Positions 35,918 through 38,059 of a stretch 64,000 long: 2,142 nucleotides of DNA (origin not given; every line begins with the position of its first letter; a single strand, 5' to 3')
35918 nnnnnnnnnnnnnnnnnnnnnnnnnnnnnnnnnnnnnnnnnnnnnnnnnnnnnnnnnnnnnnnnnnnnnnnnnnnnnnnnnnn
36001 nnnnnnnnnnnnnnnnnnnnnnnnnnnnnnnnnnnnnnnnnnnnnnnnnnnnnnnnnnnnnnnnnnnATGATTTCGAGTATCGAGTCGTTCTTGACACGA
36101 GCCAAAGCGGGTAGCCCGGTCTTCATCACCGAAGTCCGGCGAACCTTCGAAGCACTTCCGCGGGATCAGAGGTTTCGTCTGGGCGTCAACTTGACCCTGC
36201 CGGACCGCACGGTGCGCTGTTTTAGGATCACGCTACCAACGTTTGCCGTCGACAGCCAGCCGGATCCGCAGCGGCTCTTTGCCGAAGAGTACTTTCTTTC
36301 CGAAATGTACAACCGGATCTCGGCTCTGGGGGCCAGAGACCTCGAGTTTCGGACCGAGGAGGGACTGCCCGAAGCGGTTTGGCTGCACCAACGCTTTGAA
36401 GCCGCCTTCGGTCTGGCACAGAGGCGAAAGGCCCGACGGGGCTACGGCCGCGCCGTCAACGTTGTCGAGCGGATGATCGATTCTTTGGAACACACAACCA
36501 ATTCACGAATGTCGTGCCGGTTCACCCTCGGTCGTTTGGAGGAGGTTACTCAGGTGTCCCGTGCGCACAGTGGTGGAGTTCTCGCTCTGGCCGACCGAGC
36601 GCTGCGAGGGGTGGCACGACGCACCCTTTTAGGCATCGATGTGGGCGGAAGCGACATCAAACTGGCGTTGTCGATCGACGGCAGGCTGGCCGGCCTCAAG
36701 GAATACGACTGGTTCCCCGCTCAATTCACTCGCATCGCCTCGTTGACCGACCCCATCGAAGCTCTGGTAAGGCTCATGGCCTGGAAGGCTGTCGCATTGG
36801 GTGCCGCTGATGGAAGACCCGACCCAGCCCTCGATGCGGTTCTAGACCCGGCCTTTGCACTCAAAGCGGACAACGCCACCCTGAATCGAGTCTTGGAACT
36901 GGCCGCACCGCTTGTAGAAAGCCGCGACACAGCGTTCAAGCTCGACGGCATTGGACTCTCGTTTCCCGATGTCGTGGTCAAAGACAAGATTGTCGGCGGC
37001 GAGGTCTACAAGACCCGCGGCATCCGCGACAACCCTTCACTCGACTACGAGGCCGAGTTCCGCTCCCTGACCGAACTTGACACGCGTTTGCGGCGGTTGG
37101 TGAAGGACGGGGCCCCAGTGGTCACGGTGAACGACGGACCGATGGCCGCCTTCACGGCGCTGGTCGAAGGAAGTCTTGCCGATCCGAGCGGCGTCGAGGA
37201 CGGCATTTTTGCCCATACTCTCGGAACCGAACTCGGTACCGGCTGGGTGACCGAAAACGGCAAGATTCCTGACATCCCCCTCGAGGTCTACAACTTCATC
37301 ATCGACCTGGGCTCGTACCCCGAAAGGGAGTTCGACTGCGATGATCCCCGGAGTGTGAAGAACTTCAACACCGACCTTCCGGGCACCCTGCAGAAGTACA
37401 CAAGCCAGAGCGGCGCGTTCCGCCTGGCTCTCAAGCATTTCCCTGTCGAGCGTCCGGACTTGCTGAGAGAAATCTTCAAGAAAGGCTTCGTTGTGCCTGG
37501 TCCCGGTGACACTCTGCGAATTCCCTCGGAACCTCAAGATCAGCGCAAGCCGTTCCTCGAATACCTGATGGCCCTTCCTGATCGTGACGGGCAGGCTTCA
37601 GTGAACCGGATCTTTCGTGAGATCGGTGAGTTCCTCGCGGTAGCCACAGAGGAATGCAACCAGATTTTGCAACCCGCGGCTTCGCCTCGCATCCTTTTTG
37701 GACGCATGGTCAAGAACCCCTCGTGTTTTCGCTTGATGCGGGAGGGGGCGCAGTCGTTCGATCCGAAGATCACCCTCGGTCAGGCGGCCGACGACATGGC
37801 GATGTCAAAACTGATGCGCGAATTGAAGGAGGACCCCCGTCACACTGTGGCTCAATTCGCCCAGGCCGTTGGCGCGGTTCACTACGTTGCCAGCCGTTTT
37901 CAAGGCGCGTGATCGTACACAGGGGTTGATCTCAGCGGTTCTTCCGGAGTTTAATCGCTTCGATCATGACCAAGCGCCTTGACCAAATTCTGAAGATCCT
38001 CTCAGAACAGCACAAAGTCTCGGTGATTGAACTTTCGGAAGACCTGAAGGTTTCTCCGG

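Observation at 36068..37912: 614-aa ASKHA-fold protein with a long N-terminal extension, translationally coupled to GRE activase 1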

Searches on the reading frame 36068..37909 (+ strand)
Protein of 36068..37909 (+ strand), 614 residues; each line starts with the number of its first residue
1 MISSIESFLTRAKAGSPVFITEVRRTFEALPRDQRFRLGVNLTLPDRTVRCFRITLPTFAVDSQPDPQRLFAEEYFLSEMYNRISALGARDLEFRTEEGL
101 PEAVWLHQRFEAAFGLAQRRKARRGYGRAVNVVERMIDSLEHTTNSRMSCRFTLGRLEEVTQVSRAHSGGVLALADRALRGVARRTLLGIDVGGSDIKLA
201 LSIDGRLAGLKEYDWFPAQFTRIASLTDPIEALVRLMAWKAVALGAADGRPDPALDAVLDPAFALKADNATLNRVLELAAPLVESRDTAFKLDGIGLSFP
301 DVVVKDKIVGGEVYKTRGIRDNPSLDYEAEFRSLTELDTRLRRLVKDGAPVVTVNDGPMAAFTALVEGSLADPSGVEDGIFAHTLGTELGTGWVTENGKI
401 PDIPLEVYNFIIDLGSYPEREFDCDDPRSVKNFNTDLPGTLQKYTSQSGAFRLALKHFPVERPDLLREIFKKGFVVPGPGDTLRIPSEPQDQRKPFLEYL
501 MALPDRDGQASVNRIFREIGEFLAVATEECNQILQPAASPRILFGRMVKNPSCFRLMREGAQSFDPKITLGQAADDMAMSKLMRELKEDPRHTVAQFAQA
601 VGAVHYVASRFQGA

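Call 4: search_protein_families(library=pfam, proteins=[window:36068-37909:+], max_evalue=0.01)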
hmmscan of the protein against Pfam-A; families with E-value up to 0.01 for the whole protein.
window:36068-37909:+ (614 aa): 0 families

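Call 5: search_protein_families(library=pfam, proteins=[window:36068-37909:+], max_evalue=10)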
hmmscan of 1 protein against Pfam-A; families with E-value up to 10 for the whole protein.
window:36068-37909:+ (614 aa): 0 families
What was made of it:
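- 36068..37912 (+): X614: 614-aa orphan-family protein (new N-terminal domain plus ROK-like ASKHA domain); the finding itself. No Pfam hit even at E=10 (call 5).
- On HgdC/BcrAD/BadFG ATP-dependent electron-transfer activators (PF01869): No Pfam match (call 5).
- Closest known: ASKHA-fold reactivases of B12 radical enzymes. Different: No sequence-family match (call 5).
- Tried and rejected: Pfam at E=10 returned no hit (call 5).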

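Call 6: search_protein_families(library=ncbifam, proteins=[window:36068-37909:+], max_evalue=1)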
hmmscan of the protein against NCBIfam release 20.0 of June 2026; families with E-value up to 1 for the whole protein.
window:36068-37909:+ (614 aa): 1 family
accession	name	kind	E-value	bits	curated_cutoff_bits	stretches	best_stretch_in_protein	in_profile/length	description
TIGR00744.1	ROK_glcA_fam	subfamily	0.26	10.5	260.35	0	347-400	97-145/318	ROK family glucokinase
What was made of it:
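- On ROK family (Pfam PF00480 / PROSITE PS01125): NCBIfam ROK_glcA gives E 0.26 and 10.5 bits against a cut-off of 260 (call 6).
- On Anhydro-sugar kinases AnmK / levoglucosan kinase (PF03702): No Pfam or NCBIfam match (calls 5, 6).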

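Call 7: search_solved_structures(query=window:36068-37909:+, max_evalue=10, show_alignments=3)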
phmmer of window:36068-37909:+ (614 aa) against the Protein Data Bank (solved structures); distinct sequences matched with E-value up to 10: 2.
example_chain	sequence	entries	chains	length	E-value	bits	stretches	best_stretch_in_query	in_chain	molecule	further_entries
2mn4_A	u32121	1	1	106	0.51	12.1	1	463-518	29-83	Computational designed protein based on structure template 1cy5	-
1woq_A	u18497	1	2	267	0.96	11.2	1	337-404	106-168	Inorganic polyphosphate/ATP-glucomannokinase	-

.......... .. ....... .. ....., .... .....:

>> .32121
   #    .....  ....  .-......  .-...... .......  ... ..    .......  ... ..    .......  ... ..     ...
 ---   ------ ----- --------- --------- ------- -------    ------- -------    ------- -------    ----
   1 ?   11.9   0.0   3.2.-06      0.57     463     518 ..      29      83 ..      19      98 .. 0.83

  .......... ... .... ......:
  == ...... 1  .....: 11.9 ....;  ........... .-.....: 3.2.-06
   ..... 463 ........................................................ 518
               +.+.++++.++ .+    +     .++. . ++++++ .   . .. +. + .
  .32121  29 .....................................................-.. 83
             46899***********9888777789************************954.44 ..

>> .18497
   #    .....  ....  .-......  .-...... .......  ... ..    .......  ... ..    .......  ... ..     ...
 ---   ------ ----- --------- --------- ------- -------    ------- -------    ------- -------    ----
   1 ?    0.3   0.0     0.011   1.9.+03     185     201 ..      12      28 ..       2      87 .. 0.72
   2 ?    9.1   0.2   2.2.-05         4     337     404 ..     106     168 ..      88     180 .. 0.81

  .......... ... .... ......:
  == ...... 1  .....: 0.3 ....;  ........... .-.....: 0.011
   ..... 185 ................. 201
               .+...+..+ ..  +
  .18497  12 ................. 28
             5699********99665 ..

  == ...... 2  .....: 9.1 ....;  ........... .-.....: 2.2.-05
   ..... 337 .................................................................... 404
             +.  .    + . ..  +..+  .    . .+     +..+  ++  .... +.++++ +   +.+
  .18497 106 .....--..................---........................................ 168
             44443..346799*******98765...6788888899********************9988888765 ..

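Call 8: find_homologous_proteins(query=window:36068-37909:+, max_evalue=0.001)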
Query window:36068-37909:+ (614 aa): 1220 proteins with E <= 0.001 among 8000 candidates; the best 120 are listed.
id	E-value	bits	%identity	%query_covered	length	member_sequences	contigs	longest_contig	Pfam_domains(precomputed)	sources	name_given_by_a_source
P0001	0.0e+0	1377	100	100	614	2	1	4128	-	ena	-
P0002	2.2e-296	1002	75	99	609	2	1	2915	-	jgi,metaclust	metaclust:\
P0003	1.5e-291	986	74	99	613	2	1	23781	-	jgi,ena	-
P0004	4.1e-284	962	72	99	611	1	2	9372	-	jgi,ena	-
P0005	1.2e-271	921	69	100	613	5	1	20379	-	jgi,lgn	jgi:hypothetical protein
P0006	9.7e-267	904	67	100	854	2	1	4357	PF04055.28,PF13353.12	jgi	-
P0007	1.2e-262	891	67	100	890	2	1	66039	PF04055.28,PF13353.12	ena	-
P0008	2.2e-239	814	63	100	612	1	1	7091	-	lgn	-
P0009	2.7e-203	695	55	99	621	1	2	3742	-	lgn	-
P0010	5.2e-200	684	54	99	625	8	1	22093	-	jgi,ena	-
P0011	9.4e-185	634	52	100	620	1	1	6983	-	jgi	jgi:hypothetical protein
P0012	1.1e-184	634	50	99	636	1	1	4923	-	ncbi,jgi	jgi:hypothetical protein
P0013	2.2e-184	633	52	99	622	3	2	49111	-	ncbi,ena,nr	ncbi:MAG TPA: hypothetical protein VMU15_15930 [Anaeromyxobacter sp.]|nr:hypothetical protein [Anaer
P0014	4.2e-184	632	52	100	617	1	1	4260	-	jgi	jgi:hypothetical protein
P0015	6.4e-183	628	53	98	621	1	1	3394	-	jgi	jgi:hypothetical protein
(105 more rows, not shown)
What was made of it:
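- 36068..37912 (+): Family of >1,220 cluster representatives (call 8).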

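Call 13: find_related_loci(query=A1, collection=genome_contigs, flank=10000)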
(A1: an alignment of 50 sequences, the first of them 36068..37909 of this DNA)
Query A1 (614 aa) in genome_contigs; peptide patterns used: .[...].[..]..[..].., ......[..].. (x = any residue, [..] = any of these).
567 stretches matched a pattern; 380 encode a relative of the query (tblastn E <= 1e-3); the best 80 are kept; 80 distinct loci.
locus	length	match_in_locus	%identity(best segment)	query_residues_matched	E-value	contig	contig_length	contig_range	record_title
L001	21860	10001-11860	67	1-614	0e+0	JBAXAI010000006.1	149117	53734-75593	MAG: Spirochaetales bacterium isolate ELA137 MAG137_6, whole genome shotgun sequence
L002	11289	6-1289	80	181-610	0e+0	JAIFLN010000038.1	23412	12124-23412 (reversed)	MAG: Spirochaetes bacterium isolate bin_199 scaffold_1715, whole genome shotgun sequence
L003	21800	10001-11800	51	8-611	2e-177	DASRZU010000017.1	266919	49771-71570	MAG TPA_asm: Anaeromyxobacter sp. isolate SMAG_U14941 k141_2033495, whole genome shotgun sequence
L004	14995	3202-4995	52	8-606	5e-176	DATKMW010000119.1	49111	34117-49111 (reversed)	MAG TPA_asm: Anaeromyxobacter sp. isolate SMAG_U14721 k141_611944, whole genome shotgun sequence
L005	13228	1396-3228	50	1-612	1e-171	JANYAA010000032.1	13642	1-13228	MAG: Chloroflexi bacterium isolate GL140_5_metabat_147_sub GL140_5_k141_2661405, whole genome shotgun sequence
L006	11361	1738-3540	46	5-606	1e-168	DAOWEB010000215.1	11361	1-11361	MAG TPA_asm: Spirochaetaceae bacterium isolate CSMAG_1928 CSMAG_1928_k141_4868732_length_11361_cov_8.2703, whole genome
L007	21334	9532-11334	46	5-606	4e-168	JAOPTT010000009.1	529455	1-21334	MAG: Spirochaetaceae bacterium isolate tPB_Spir1 H3element_contig_346, whole genome shotgun sequence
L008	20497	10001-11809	47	5-606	6e-167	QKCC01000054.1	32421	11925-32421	MAG: Spirochaetales bacterium isolate SZUA-414 scaffold_2784, whole genome shotgun sequence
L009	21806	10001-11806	49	1-610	6e-167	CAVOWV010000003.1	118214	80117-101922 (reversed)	MAG: uncultured Chloroflexia bacterium isolate MFD00032.bin.2.97 genome assembly, contig: contig_12325, whole genome sho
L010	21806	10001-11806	49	1-610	1e-166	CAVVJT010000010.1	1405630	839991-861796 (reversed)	MAG: uncultured Chloroflexia bacterium isolate MFD04716.bin.3.469 genome assembly, contig: contig_9938, whole genome sho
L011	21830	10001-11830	49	1-614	2e-166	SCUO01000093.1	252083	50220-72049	MAG: Chloroflexota bacterium isolate FW602_bin.52 FW602_bin.52-115462, whole genome shotgun sequence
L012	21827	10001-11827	48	3-610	2e-166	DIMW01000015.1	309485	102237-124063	MAG TPA_asm: Spirochaetaceae bacterium UBA5556 UBA5556_contig_7, whole genome shotgun sequence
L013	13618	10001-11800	45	3-606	3e-166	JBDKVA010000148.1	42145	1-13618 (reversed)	MAG: Clostridiaceae bacterium isolate 8_bin.75 c_000001249796, whole genome shotgun sequence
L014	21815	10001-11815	46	2-607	1e-165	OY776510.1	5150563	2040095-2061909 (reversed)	MAG: Spirochaetia bacterium isolate 10f9290b-63d0-4de7-b2b2-356c5ab5f7f1 genome assembly, chromosome: 1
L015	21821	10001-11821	49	1-610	4e-165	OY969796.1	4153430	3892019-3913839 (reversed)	MAG: uncultured Chloroflexia bacterium isolate MFD01872.bin.1.103 genome assembly, chromosome: 1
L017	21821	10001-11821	50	5-610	1e-164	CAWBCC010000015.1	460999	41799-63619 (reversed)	MAG: uncultured bacterium isolate MFD04752.bin.1.3 genome assembly, contig: contig_4050, whole genome shotgun sequence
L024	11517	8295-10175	48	1-614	1e-162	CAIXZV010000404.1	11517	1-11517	MAG: uncultured Chloroflexi bacterium isolate Umea1p4_bin-051 genome assembly, contig: bin-051:404/638, whole genome sho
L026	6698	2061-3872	46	5-609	1e-163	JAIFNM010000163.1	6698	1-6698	MAG: Betaproteobacteria bacterium isolate bin_91 scaffold_37638, whole genome shotgun sequence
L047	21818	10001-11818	46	3-606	7e-159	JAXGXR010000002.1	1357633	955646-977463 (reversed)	MAG: Clostridia bacterium isolate AnMBR.bin495 bin495_2, whole genome shotgun sequence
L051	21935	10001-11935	46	4-610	7e-158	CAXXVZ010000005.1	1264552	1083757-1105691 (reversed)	MAG: Treponemataceae bacterium isolate 08f406a1-65ce-4a28-8a1b-b7e70c6c0ca5 genome assembly, contig: contig_5, whole gen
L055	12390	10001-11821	44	6-606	8e-157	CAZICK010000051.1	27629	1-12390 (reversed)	MAG TPA_asm: uncultured Pirellulales bacterium isolate binchicken_co234_319 genome assembly, contig: NODE_750_length_276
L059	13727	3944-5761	46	2-607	1e-155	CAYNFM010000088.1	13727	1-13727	MAG TPA_asm: uncultured Treponemataceae bacterium isolate binchicken_co3_299 genome assembly, contig: NODE_14484_length_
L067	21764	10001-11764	43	5-609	3e-152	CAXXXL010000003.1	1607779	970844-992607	MAG: Christensenellaceae bacterium isolate f799d269-9f17-4ef2-88a6-4e1788b66faa genome assembly, contig: contig_3, whole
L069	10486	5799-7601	42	3-606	5e-152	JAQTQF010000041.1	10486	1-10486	MAG: Phycisphaerae bacterium isolate STB_133 NODE_16556_length_10486_cov_2.896419_Sandtown_B, whole genome shotgun seque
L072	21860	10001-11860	44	3-606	5e-152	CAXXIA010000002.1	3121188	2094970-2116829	MAG: Spirochaetia bacterium isolate 5e1c48e2-793b-4cbc-8b2e-61815c4865b9 genome assembly, contig: contig_2, whole genome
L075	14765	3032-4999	44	4-606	3e-151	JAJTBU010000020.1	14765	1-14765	MAG: bacterium isolate MS_R2_24 NODE_865_length_14765_cov_3.585520, whole genome shotgun sequence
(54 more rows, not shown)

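Call 16: predict_structure(alignment_id=A1)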
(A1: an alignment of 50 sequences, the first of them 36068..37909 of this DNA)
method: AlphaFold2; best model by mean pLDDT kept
length: 614 residues; sequences in the alignment: 50
mean_pLDDT: 92.0   pTM: 0.92
mean pLDDT of the five models: 92.0, 91.8, 91.6, 91.2, 90.8
residues with pLDDT >= 90: 466; 70-90: 133; 50-70: 14; < 50: 1
segments of 3 or more residues with pLDDT < 50: none
pLDDT, mean of each block of 10 residues (from residue 1): 89 97 97 96 91 95 89 98 93 96 97 95 92 91 91 91 72 95 97 91 98 84 90 98 95 97 93 97 89 96 88 68 83 91 96 94 96 93 82 92 83 97 94 90 89 96 97 95 89 93 92 96 95 90 90 97 96 89 96 91 97 63
secondary structure, 60 per line:
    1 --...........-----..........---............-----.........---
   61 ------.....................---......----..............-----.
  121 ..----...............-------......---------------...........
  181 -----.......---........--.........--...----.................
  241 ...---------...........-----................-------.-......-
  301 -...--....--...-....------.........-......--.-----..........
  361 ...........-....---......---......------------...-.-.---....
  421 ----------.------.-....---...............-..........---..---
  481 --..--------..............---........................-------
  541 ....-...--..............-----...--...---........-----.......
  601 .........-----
elements in order: H3-13 H20-28 E35-43 E49-57 H67-87 E91-96 H101-114 H127-141 E149-154 H170-180 E186-192 E196-203 E206-214 H224-243 H253-263 H269-284 E294-299 E302-304 E307-310 H317-320 H327-335 H337-342 E351-355 H356-371 H373-376 E380-385 E389-394 H417-420 H447-461 H463-472 H493-506 H510-533 E541-544 H551-564 E570-572 H581-588 H594-609
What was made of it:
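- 36068..37912 (+): AF2 model pLDDT 92, pTM 0.92 (call 16).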

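Call 21: fold_search(model_id=the predicted structure, library=pdb)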
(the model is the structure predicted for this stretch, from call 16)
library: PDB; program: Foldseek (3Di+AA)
matches with E <= 10: 1257; with E <= 0.001: 303
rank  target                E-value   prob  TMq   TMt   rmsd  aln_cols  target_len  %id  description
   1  2qm1_B                6.9e-12  1.00  0.41  0.73   5.1       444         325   15  Crystal structure of glucokinase from Enterococcus faecalis (released 2007-07-31)
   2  3vgk_B                9.8e-11  1.00  0.38  0.70   5.9       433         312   14  Crystal structure of a ROK family glucokinase from Streptomyces griseus (released 2011-12-07)
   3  6q27_A                1.8e-10  1.00  0.34  0.66   6.6       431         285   12  N-acetylmannosamine kinase with N-acetylmannosamine from Staphylococcus aureus (released 2020-01-22)
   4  2yhy                  3.2e-10  1.00  0.36  0.66   7.2       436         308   15  Structure of N-Acetylmannosamine kinase in complex with N- acetylmannosamine and ADP (released 2012-02-29)
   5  2yhw                  3.7e-10  1.00  0.37  0.66   7.0       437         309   16  High-resolution crystal structures of N-Acetylmannosamine kinase: Insights about substrate specificity, activity and inh (released 2012-02-29)
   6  7p7w_BBB              3.9e-10  1.00  0.36  0.66   6.4       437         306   13  N-acetylglucosamine kinase from Plesiomonas shigelloides compexed with alpha-N-acetylglucosamine and ADP (released 2022-08-03)
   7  3vgk_A                5.4e-10  1.00  0.39  0.71   5.4       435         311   15  Crystal structure of a ROK family glucokinase from Streptomyces griseus (released 2011-12-07)
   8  1z6r_A                6.3e-10  1.00  0.34  0.51   7.9       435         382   12  Crystal structure of Mlc from Escherichia coli (released 2005-06-14)
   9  3vgk_C                7.4e-10  1.00  0.38  0.70   6.1       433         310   14  Crystal structure of a ROK family glucokinase from Streptomyces griseus (released 2011-12-07)
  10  2aa4_A                1.0e-09  1.00  0.37  0.72   6.0       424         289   13  Crystal structure of Escherichia coli putative N-ACETYLMANNOSAMINE KINASE, New York Structural Genomics Consortium (released 2005-07-19)
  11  5f7q_C                1.0e-09  1.00  0.37  0.56   6.2       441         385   12  ROK repressor Lmo0178 from Listeria monocytogenes bound to operator (released 2016-09-07)
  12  7p9l_AAA              1.0e-09  1.00  0.37  0.68   6.1       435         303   13  N-acetylglucosamine kinase from Plesiomonas shigelloides compexed with alpha-N-acetylglucosamine-6-phosphate (released 2022-08-10)
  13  3vov_C                1.1e-09  1.00  0.32  0.63   8.7       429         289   14  Crystal Structure of ROK Hexokinase from Thermus thermophilus (released 2012-06-27)
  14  4htl                  1.1e-09  1.00  0.34  0.65   7.0       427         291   14  Lmo2764 protein, a putative N-acetylmannosamine kinase, from Listeria monocytogenes (released 2012-11-14)
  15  7p7i_BBB              1.3e-09  1.00  0.33  0.59   7.7       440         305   14  Native structure of N-acetylglucosamine kinase from Plesiomonas shigelloides (released 2022-07-27)
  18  5f7q_E                1.6e-09  1.00  0.36  0.53   7.7       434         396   12  ROK repressor Lmo0178 from Listeria monocytogenes bound to operator (released 2016-09-07)
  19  5f7q_L                1.6e-09  1.00  0.37  0.55   5.8       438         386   13  ROK repressor Lmo0178 from Listeria monocytogenes bound to operator (released 2016-09-07)
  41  1woq_A                3.7e-08  1.00  0.31  0.67   7.0       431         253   13  Crystal Structure of Inorganic Polyphosphate/ATP-Glucomannokinase From Arthrobacter sp. strain KM At 1.8 A Resolution (released 2004-09-28)
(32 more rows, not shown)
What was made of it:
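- Closest known: ROK-family sugar kinases. Same: Two-lobed ASKHA fold, and the best structural matches (call 21).
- The AF2 model (pLDDT 92; call 16) matches ROK gluco-, ManNAc- and GlcNAc-kinases best (E 7e-12 to 1e-9, TMt 0.66-0.73; call 21). The architecture (N-terminal domain plus ROK-like domain) parallels ROK repressors, which also appear among the fold matches (1z6r, 5f7q; call 21). The structural neighbours are ROK kinases (call 21).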
